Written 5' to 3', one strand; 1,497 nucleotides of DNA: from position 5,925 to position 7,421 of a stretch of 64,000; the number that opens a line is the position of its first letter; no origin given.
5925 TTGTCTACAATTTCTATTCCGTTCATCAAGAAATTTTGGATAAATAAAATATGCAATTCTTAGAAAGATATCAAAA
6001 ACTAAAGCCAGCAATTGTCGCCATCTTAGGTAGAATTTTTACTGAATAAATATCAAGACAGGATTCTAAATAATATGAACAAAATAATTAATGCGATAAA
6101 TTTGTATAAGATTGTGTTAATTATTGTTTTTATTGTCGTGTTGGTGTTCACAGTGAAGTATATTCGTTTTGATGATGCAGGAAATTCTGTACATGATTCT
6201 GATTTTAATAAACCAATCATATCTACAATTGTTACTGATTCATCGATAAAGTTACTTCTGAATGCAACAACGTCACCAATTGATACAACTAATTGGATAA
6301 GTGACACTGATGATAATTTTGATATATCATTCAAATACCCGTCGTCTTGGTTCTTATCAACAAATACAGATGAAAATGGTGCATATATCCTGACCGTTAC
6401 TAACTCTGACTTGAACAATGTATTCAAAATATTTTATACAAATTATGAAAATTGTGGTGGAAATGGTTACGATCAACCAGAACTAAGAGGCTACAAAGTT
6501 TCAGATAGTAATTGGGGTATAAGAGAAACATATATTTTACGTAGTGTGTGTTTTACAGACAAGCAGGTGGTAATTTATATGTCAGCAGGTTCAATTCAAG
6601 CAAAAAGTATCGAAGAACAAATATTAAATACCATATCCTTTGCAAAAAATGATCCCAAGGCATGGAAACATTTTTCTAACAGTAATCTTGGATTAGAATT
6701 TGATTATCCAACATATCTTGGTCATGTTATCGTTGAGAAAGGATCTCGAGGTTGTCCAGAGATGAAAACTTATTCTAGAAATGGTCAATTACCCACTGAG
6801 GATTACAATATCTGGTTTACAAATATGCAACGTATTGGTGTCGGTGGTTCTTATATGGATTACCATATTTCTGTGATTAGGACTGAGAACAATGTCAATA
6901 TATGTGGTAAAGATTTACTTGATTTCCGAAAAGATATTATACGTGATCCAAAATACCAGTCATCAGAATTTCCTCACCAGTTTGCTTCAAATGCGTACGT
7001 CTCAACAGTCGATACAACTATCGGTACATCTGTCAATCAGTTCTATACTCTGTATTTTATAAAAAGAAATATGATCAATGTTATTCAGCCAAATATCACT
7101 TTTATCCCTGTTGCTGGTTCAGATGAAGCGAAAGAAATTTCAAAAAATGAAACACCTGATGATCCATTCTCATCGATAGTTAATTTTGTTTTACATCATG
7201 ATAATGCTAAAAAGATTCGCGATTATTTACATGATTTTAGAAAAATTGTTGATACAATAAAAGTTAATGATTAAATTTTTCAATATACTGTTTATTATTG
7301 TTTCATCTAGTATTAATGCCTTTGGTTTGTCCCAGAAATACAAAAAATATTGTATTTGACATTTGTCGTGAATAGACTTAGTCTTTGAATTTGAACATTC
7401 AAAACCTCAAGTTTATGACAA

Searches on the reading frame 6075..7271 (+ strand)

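Call 81: search_protein_families(library=pfam, proteins=[window:6075-7271:+], max_evalue=0.01)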
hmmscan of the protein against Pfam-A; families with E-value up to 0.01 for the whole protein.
window:6075-7271:+ (399 aa): 2 families
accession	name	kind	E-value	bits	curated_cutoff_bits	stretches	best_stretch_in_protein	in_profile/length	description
PF04784.19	DUF547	-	0.0072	16.8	27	0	165-235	43-110/125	Protein of unknown function, DUF547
PF18933.6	PsbP_2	-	0.0078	16.7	27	0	80-105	50-75/184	PsbP-like protein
